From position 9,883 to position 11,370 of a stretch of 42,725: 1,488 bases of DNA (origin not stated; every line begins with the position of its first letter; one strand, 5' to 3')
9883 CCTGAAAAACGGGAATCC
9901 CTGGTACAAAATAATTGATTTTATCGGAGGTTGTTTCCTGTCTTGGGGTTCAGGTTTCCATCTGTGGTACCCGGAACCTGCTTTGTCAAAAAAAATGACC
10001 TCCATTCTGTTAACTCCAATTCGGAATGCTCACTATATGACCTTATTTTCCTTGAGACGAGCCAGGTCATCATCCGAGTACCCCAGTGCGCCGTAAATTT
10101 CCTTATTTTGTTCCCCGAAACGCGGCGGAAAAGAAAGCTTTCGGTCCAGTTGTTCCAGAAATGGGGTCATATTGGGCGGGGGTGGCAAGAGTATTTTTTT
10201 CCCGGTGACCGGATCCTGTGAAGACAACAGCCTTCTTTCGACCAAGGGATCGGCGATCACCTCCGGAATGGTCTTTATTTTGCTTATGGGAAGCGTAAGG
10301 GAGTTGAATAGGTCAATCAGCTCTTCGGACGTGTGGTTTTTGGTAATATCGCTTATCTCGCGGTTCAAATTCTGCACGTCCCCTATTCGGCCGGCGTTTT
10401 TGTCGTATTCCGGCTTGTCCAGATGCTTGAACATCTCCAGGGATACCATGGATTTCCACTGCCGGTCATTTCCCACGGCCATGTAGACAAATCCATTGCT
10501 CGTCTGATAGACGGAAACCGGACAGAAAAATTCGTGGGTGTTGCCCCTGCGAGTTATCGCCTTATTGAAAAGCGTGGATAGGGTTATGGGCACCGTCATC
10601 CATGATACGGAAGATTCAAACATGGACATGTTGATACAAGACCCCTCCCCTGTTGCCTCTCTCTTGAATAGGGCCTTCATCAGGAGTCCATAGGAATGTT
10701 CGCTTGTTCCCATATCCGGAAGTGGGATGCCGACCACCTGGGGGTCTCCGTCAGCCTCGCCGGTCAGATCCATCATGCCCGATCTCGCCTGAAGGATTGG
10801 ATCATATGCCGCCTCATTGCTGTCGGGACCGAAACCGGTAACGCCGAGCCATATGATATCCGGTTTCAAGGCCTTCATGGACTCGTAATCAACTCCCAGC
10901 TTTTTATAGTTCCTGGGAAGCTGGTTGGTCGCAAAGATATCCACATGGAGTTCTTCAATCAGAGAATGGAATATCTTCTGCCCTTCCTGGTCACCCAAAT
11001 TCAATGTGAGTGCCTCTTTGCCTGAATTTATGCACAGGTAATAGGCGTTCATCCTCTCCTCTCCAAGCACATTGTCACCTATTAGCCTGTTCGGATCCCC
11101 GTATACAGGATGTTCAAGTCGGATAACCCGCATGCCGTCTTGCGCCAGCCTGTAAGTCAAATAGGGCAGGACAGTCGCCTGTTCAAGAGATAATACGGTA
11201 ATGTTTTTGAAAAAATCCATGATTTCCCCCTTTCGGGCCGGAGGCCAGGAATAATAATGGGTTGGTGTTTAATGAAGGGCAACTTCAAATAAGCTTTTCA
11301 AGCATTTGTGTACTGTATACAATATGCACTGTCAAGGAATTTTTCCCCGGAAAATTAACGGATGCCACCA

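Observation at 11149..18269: Duplicated promoter, leader and 5'-gene segment brackets a 6.7-kb mvh/etf/acd module and has captured a second operon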

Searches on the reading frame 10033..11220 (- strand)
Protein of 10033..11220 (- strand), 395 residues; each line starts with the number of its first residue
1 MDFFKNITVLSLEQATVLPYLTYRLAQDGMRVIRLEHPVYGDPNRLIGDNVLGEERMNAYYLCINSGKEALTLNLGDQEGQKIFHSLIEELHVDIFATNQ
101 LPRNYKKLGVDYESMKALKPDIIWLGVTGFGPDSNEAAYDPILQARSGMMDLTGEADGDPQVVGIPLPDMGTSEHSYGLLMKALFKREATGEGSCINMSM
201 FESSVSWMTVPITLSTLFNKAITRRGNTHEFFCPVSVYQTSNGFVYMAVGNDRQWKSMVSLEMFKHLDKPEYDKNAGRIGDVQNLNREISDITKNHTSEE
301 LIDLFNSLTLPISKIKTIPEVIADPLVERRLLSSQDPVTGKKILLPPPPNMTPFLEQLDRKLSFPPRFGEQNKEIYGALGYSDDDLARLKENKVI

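Call 11: search_protein_families(library=pfam, proteins=[window:10033-11220:-])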
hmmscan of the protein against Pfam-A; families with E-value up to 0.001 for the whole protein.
window:10033-11220:- (395 aa): 1 family
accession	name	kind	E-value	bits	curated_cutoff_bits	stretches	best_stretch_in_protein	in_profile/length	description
PF02515.22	CoA_transf_3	-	1.6e-72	245.1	23.3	1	5-332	2-328/366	CoA-transferase family III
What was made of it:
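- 10033..11220 (-): Intact family III CoA-transferase gene. Codons 1 to ~23 (11152-11220) belong to the repeat. Pfam PF02515 (call 11).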

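Call 14: find_encoding_contigs(protein=window:10033-11220:-, flank=10000, max_places=6)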
Protein window:10033-11220:- (395 aa): 3 contigs read that carry it; 3 places shown.
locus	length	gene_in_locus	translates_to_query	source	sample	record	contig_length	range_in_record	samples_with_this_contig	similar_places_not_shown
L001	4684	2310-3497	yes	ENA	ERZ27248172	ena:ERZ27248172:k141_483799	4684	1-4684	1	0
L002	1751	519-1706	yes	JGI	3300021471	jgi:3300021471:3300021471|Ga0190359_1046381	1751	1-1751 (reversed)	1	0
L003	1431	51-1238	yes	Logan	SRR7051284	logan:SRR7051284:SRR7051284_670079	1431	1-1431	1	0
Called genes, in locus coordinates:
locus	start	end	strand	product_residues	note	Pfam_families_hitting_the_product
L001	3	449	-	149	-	?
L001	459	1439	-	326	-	PF01058:Oxidored_q6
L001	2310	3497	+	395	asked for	PF02515:CoA_transf_3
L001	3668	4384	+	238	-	PF00392:GntR, PF07729:FCD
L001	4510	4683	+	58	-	?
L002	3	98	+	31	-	?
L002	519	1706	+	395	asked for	PF02515:CoA_transf_3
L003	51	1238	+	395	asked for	PF02515:CoA_transf_3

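Call 17: find_homologous_proteins(query=window:10033-11220:-)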
Query window:10033-11220:- (395 aa): 5006 proteins with E <= 0.001 among 8000 candidates; the best 120 are listed.
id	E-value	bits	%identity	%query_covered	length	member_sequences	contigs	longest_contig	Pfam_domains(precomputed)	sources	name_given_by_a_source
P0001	4.8e-252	854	94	100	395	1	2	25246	PF02515.23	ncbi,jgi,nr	ncbi:MAG: CoA transferase [Deltaproteobacteria bacterium]|nr:CoA transferase [Deltaproteobacteria ba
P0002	9.0e-252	853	94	100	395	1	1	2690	PF02515.23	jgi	-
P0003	1.5e-250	849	93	100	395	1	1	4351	PF02515.23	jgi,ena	-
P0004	7.2e-250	846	93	100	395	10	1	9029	PF02515.23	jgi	jgi:crotonobetainyl-CoA:carnitine CoA-transferase CaiB-like acyl-CoA transferase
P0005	1.4e-247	839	93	100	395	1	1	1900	PF02515.23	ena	-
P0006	3.2e-247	838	92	100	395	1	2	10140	PF02515.23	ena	-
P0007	3.6e-246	834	92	100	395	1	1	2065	PF02515.23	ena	-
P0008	6.7e-246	833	92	100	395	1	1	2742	PF02515.23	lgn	-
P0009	1.5e-245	832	91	100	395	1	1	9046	PF02515.23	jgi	jgi:crotonobetainyl-CoA:carnitine CoA-transferase CaiB-like acyl-CoA transferase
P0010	7.3e-245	830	90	100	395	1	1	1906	PF02515.23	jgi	jgi:crotonobetainyl-CoA:carnitine CoA-transferase CaiB-like acyl-CoA transferase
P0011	1.0e-244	829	90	100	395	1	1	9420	PF02515.23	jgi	jgi:crotonobetainyl-CoA:carnitine CoA-transferase CaiB-like acyl-CoA transferase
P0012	5.8e-244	827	91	100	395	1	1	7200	PF02515.23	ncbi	-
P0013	2.0e-243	825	91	100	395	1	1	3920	PF02515.23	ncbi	-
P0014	2.8e-243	825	91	100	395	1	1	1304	PF02515.23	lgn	-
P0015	4.1e-243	824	91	100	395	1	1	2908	PF02515.23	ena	-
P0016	7.1e-243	823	91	100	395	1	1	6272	PF02515.23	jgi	jgi:formyl-CoA transferase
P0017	1.3e-242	822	90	100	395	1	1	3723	PF02515.23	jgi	jgi:formyl-CoA transferase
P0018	9.3e-232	787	87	100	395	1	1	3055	PF02515.23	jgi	-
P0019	3.0e-231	785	86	100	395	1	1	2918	PF02515.23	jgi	-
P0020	3.0e-231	785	87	100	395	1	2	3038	PF02515.23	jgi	-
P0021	4.4e-231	785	86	100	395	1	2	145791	PF02515.23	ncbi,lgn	-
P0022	6.4e-231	784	86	100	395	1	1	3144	PF02515.23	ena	-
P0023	8.3e-231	784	86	100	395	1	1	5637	PF02515.23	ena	-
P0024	1.2e-230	783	86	100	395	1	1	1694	PF02515.23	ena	-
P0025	3.0e-230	782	86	100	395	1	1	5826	PF02515.23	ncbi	-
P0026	3.7e-230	781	86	100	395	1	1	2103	PF02515.23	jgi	jgi:crotonobetainyl-CoA:carnitine CoA-transferase CaiB-like acyl-CoA transferase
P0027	5.5e-230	781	86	100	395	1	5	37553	PF02515.23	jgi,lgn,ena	jgi:crotonobetainyl-CoA:carnitine CoA-transferase CaiB-like acyl-CoA transferase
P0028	7.7e-230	780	86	100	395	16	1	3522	PF02515.23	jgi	jgi:crotonobetainyl-CoA:carnitine CoA-transferase CaiB-like acyl-CoA transferase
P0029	7.8e-230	780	85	100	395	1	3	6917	PF02515.23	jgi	jgi:crotonobetainyl-CoA:carnitine CoA-transferase CaiB-like acyl-CoA transferase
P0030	1.5e-229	780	85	100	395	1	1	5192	PF02515.23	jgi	jgi:formyl-CoA transferase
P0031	1.9e-229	779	86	100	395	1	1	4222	PF02515.23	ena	-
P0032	2.2e-229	779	86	100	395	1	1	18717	PF02515.23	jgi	jgi:crotonobetainyl-CoA:carnitine CoA-transferase CaiB-like acyl-CoA transferase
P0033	2.4e-229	779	86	100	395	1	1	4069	PF02515.23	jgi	jgi:formyl-CoA transferase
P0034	2.6e-229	779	85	100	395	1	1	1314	PF02515.23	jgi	-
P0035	2.9e-229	779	85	100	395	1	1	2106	PF02515.23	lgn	-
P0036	3.2e-229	778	85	100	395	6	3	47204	PF02515.23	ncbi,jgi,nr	ncbi:MAG: CoA transferase [Deltaproteobacteria bacterium]|nr:CoA transferase [Deltaproteobacteria ba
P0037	5.0e-229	778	85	100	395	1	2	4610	PF02515.23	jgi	jgi:crotonobetainyl-CoA:carnitine CoA-transferase CaiB-like acyl-CoA transferase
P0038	6.7e-229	777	85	100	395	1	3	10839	PF02515.23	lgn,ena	-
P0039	6.8e-229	777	85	100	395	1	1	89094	PF02515.23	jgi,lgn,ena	-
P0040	7.4e-229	777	84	100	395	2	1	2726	PF02515.23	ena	-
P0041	7.8e-229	777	84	100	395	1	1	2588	PF02515.23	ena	-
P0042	9.2e-229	777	85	100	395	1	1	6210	PF02515.23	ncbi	-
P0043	9.2e-229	777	85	100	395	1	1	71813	PF02515.23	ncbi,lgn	ncbi:MAG: CaiB/BaiF CoA-transferase family protein [Pseudomonadota bacterium]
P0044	9.7e-229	777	84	100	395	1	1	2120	PF02515.23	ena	-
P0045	1.0e-228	777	84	100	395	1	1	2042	PF02515.23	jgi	jgi:crotonobetainyl-CoA:carnitine CoA-transferase CaiB-like acyl-CoA transferase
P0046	1.0e-228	777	84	100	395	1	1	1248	PF02515.23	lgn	-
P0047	1.4e-228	776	85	100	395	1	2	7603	PF02515.23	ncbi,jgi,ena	jgi:formyl-CoA transferase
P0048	1.7e-228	776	84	100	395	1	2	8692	PF02515.23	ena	-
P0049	1.7e-228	776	85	100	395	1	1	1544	PF02515.23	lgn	-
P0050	1.8e-228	776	84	100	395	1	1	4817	PF02515.23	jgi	jgi:formyl-CoA transferase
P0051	1.8e-228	776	84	100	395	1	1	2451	PF02515.23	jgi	-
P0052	2.1e-228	776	85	100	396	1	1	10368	PF02515.23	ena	-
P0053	2.3e-228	776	85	100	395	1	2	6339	PF02515.23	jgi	-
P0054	2.4e-228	776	84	100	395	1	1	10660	PF02515.23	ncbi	-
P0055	2.6e-228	775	85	100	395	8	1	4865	PF02515.23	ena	-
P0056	2.8e-228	775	85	100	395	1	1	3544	PF02515.23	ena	-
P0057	4.9e-228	775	85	100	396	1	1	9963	PF02515.23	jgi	-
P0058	5.0e-228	774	83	100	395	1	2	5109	PF02515.23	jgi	jgi:crotonobetainyl-CoA:carnitine CoA-transferase CaiB-like acyl-CoA transferase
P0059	5.2e-228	774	85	100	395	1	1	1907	PF02515.23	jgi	-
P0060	6.3e-228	774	84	100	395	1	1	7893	PF02515.23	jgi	jgi:formyl-CoA transferase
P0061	6.3e-228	774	85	100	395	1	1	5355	PF02515.23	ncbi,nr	ncbi:MAG: CoA transferase [Desulfobacterales bacterium]|nr:CoA transferase [Desulfobacterales bacter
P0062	6.3e-228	774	84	100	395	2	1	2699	PF02515.23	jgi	-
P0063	7.1e-228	774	84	100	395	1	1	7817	PF02515.23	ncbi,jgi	-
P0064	7.8e-228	774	84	100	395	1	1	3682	PF02515.23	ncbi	-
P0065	8.6e-228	774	84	100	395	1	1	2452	PF02515.23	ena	-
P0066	8.7e-228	774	83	100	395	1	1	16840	PF02515.23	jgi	jgi:formyl-CoA transferase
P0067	8.8e-228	774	84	100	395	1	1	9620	PF02515.23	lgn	-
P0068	9.0e-228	774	85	100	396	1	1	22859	PF02515.23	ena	-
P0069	1.0e-227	773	86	100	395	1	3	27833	PF02515.23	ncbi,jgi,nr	ncbi:MAG: CoA transferase [Deltaproteobacteria bacterium]|nr:CoA transferase [Deltaproteobacteria ba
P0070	1.2e-227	773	84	100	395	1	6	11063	PF02515.23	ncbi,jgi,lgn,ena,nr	ncbi:MAG: CMP-binding protein [Desulfobacterales bacterium S5133MH4]|jgi:formyl-CoA transferase|nr:M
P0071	1.3e-227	773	85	100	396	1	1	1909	PF02515.23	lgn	-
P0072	1.4e-227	773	87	98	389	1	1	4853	PF02515.23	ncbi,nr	ncbi:MAG: CoA transferase [Deltaproteobacteria bacterium]|nr:CoA transferase [Deltaproteobacteria ba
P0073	1.5e-227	773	84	100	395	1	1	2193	PF02515.23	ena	-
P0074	1.7e-227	773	84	100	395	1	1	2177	PF02515.23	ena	-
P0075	1.7e-227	773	85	100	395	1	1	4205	PF02515.23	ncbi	-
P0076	1.9e-227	773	84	100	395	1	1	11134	PF02515.23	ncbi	-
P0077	1.9e-227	773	85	100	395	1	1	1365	PF02515.23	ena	-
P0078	2.2e-227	772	83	100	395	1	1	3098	PF02515.23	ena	-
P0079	2.2e-227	772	83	100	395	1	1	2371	PF02515.23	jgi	-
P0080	2.6e-227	772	84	100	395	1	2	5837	PF02515.23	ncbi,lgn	-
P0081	2.9e-227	772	84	100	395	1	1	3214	PF02515.23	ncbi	-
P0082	3.0e-227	772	83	100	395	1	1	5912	PF02515.23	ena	-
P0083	3.2e-227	772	83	100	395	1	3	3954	PF02515.23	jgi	-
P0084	3.6e-227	772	84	100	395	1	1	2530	PF02515.23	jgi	-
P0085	3.8e-227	772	85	100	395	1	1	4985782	PF02515.23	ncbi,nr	ncbi:MAG: CoA transferase [Desulfobacteraceae bacterium]|nr:MAG: CoA transferase [Desulfobacteraceae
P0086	4.2e-227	771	85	100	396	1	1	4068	PF02515.23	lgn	-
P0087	4.2e-227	771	84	100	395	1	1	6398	PF02515.23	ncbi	-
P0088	4.2e-227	771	83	100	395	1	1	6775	PF02515.23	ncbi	-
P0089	4.5e-227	771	84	100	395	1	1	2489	PF02515.23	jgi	jgi:formyl-CoA transferase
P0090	4.7e-227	771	84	100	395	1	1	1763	PF02515.23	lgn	-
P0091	4.8e-227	771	84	100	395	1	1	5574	PF02515.23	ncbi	-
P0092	5.9e-227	771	83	100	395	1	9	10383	PF02515.23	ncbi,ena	-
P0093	6.6e-227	771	85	100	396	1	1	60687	PF02515.23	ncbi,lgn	-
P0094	6.7e-227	771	83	100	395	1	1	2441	PF02515.23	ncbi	-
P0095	8.2e-227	770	83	100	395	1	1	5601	PF02515.23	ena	-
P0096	8.9e-227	770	84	100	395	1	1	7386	PF02515.23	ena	-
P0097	1.1e-226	770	85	100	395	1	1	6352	PF02515.23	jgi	jgi:crotonobetainyl-CoA:carnitine CoA-transferase CaiB-like acyl-CoA transferase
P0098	1.1e-226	770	84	100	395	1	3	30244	PF02515.23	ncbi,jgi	-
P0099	1.2e-226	770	85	100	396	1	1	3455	PF02515.23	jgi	jgi:formyl-CoA transferase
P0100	1.2e-226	770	84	100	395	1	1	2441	PF02515.23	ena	-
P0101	1.6e-226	770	83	100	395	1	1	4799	PF02515.23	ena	-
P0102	1.7e-226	769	84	100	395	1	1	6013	PF02515.23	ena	-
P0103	2.2e-226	769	84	100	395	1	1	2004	PF02515.23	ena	-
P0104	2.5e-226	769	85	100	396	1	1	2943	PF02515.23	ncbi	-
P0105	3.0e-226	769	84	100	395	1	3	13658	PF02515.23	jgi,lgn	jgi:crotonobetainyl-CoA:carnitine CoA-transferase CaiB-like acyl-CoA transferase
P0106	3.1e-226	769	84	100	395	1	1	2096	PF02515.23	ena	-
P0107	3.2e-226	769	84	100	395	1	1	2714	PF02515.23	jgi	-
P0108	3.7e-226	768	84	100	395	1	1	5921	PF02515.23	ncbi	-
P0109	3.9e-226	768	85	98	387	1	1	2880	PF02515.23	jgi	-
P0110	4.1e-226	768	83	100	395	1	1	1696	PF02515.23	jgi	-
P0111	4.8e-226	768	84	100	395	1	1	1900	PF02515.23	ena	-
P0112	8.9e-226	767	84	100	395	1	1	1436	PF02515.23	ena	-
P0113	9.0e-226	767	84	100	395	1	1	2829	PF02515.23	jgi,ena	-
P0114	1.1e-225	767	84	100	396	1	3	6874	PF02515.23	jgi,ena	-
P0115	1.2e-225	767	83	100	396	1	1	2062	PF02515.23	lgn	-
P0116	1.3e-225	767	85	100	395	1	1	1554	PF02515.23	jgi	-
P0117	1.4e-225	766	84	100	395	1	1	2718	PF02515.23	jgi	-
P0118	1.5e-225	766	84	100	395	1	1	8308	PF02515.23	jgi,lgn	jgi:crotonobetainyl-CoA:carnitine CoA-transferase CaiB-like acyl-CoA transferase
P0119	1.7e-225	766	84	100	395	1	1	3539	PF02515.23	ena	-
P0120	2.3e-225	766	84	100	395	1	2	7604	PF02515.23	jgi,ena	-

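Call 18: find_related_loci(query=window:10033-11220:-, collection=genome_contigs, flank=10000)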
Query window:10033-11220:- (395 aa) in genome_contigs; peptide patterns used: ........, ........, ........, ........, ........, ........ (x = any residue, [..] = any of these).
156 stretches matched a pattern; 103 encode a relative of the query (tblastn E <= 1e-3); the best 80 are kept; 80 distinct loci.
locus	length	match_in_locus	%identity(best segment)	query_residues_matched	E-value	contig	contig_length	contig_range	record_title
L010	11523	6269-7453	94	1-395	0e+0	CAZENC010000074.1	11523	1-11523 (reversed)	MAG TPA_asm: uncultured Desulfobacteraceae bacterium isolate binchicken_co129_8 genome assembly, contig: NODE_17637_leng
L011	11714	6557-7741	93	1-395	0e+0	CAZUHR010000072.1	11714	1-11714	MAG TPA_asm: uncultured Desulfobacteraceae bacterium isolate binchicken_co129_132 genome assembly, contig: NODE_17235_le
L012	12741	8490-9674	85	1-395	0e+0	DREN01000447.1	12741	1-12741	MAG TPA_asm: Deltaproteobacteria bacterium isolate HyVt-30 Ga0136651_10001521, whole genome shotgun sequence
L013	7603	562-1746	85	1-395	0e+0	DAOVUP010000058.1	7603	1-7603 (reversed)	MAG TPA_asm: Desulfobacteraceae bacterium isolate CSMAG_1682 CSMAG_1682_k141_2729300_length_7603_cov_15.7668, whole geno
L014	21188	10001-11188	85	1-395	0e+0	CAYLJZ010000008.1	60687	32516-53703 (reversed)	MAG TPA_asm: uncultured Desulfobacteraceae bacterium isolate binchicken_co220_134 genome assembly, contig: NODE_218_leng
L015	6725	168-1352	84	1-395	0e+0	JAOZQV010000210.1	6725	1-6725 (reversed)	MAG: Deltaproteobacteria bacterium isolate GMC6_bin_6_sub GMC6_15795_length_6725_cov_7.947526, whole genome shotgun sequ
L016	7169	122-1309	84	1-395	0e+0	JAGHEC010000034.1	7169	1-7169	MAG: Deltaproteobacteria bacterium isolate AUK324 PB_MBMC_278_c_000000000354, whole genome shotgun sequence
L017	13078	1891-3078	83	1-395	0e+0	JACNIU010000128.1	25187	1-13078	MAG: Desulfobacterales bacterium isolate NIOZ-UU19 NIOZ-UU_NODE_2295_length_25187_cov_18.4699, whole genome shotgun sequ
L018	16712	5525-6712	83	1-395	0e+0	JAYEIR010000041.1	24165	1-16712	MAG: Thermodesulfobacteriota bacterium isolate MAG186 MAG186_41, whole genome shotgun sequence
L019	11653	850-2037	83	1-395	0e+0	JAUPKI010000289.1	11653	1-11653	MAG: Thermodesulfobacteriota bacterium isolate erpe_2018_pw_0hr_WHONDRS-PP48-000085_B_bin.1 scaffold_1178508, whole geno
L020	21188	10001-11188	83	1-395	0e+0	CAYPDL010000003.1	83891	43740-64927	MAG TPA_asm: uncultured Desulfobacteraceae bacterium isolate SRP178699_co1_442 genome assembly, contig: NODE_194_length_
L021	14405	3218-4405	80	1-395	0e+0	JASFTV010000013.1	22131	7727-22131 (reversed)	MAG: Desulfobacteraceae bacterium isolate D1103U20metaG_sub_Bin_336 D1103U20metaG_FD_scaffold_473_c1, whole genome shotg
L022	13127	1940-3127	80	1-395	0e+0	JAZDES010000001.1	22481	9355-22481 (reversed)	MAG: Pseudomonadota bacterium isolate MEGAHIT-group-0.160 k141_8515789, whole genome shotgun sequence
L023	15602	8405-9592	81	1-395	0e+0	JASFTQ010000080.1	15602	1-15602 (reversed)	MAG: Desulfobacterales bacterium isolate D1103U20metaG_sub_Bin_132 D1103U20metaG_FD_scaffold_929_c1, whole genome shotgu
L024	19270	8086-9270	79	1-395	0e+0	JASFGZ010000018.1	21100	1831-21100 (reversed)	MAG: Desulfobacterales bacterium isolate D0606U20metaG_Bin_82 D0606U20metaG_FD_scaffold_51_c1, whole genome shotgun sequ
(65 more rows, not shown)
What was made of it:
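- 10033..11220 (-): There are 83-94% identical orthologues in Desulfobacterales (calls 17, 18).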

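Call 43: search_protein_families(library=ncbifam, proteins=[window:10033-11220:-], max_evalue=1e-10)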
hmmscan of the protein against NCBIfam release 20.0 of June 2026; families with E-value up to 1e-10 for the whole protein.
window:10033-11220:- (395 aa): 6 families
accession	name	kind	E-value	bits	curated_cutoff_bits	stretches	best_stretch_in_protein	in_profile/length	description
NF052585.1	SucGlutTfsCaiB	equivalog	2.5e-49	167.9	750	1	7-343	11-354/394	succinate--glutarate CoA-transferase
NF041294.1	Scnl_mescCoAtase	equivalog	2e-44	152.3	700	1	2-340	2-346/381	succinyl-CoA:mesaconate CoA-transferase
NF003809.0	PRK05398.1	subfamily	1.8e-43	148.7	442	1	6-395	7-416/416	formyl-CoA transferase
NF008511.0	PRK11430.1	equivalog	2.4e-43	148.7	522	1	4-330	10-335/381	CoA:oxalate CoA-transferase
TIGR03253.1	oxalate_frc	equivalog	6.4e-40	137.1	504.2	1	5-395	5-416/416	formyl-CoA transferase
NF002914.1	PRK03525.1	equivalog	2.9e-22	79.2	413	1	67-393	63-395/400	L-carnitine CoA-transferase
